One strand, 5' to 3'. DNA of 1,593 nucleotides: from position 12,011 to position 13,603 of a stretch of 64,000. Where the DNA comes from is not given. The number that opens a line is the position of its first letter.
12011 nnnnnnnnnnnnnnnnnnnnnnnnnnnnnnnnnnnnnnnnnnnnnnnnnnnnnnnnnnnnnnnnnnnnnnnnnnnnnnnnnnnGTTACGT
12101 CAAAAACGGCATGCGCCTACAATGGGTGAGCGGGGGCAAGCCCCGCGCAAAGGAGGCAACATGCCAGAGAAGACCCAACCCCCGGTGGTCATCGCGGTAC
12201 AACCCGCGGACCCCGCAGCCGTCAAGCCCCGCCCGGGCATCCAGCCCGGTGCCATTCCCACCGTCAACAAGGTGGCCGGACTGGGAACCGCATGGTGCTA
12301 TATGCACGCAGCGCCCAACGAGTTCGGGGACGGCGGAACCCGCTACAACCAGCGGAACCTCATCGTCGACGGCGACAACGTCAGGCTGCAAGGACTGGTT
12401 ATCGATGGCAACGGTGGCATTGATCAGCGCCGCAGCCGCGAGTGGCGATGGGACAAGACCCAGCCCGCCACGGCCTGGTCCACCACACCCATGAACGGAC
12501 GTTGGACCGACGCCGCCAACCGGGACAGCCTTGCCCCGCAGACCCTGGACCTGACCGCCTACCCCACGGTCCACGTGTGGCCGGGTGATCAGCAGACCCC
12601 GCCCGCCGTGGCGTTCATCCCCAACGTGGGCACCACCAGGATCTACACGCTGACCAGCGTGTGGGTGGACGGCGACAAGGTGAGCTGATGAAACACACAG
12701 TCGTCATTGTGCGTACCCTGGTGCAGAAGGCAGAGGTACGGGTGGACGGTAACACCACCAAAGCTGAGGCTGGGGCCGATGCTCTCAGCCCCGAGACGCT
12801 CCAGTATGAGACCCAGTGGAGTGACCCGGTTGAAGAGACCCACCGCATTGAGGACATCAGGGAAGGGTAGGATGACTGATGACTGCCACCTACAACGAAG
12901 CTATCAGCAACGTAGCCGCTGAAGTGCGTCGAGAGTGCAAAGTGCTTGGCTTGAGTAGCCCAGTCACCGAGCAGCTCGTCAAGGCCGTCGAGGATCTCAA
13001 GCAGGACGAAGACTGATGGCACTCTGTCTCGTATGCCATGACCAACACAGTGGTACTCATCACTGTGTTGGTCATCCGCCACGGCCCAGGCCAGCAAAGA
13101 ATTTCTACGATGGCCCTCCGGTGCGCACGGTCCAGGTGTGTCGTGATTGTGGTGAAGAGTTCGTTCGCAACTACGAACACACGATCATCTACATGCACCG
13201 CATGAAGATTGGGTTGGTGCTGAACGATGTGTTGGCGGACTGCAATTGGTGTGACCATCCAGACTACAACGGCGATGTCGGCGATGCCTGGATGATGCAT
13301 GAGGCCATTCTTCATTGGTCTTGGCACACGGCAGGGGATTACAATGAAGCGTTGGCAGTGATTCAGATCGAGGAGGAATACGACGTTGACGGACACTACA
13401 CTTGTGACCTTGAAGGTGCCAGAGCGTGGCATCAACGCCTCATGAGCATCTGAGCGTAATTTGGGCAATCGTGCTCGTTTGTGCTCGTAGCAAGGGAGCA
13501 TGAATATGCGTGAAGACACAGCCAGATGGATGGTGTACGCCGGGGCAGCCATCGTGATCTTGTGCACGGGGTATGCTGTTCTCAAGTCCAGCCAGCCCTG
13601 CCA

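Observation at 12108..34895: Family of about 11 conserved promoter-hairpin-RBS cassettes driving early genes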

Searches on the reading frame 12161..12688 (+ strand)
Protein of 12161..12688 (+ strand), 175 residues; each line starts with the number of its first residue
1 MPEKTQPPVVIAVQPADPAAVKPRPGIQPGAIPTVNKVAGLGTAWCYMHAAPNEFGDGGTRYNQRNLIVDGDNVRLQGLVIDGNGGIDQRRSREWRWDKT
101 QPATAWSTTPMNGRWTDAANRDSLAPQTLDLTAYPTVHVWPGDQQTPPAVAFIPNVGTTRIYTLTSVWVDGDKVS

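Call 11: search_protein_families(library=pfam, proteins=[window:12161-12688:+])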
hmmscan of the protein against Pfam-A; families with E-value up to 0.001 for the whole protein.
window:12161-12688:+ (175 aa): 0 families

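Call 32: find_homologous_proteins(query=window:12161-12688:+)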
Query window:12161-12688:+ (175 aa): 1 proteins with E <= 0.001 among 65 candidates.
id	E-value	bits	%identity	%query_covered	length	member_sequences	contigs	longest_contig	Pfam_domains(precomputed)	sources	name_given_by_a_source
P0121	1.8e-115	402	100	100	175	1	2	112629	-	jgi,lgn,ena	jgi:hypothetical protein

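Call 33: find_encoding_contigs(protein=P0121, flank=10000, max_places=10)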
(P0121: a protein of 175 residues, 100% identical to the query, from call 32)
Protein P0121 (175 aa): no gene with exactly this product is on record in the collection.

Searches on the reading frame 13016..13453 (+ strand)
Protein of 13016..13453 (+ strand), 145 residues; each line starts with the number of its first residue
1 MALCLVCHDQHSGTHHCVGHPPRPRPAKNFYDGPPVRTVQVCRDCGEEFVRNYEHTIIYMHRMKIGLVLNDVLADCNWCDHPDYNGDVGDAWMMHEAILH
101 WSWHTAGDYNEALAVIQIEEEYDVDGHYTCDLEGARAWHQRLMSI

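Call 62: search_protein_families(library=pfam, proteins=[window:13016-13453:+], max_evalue=0.01)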
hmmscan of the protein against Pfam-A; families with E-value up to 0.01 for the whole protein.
window:13016-13453:+ (145 aa): 0 families
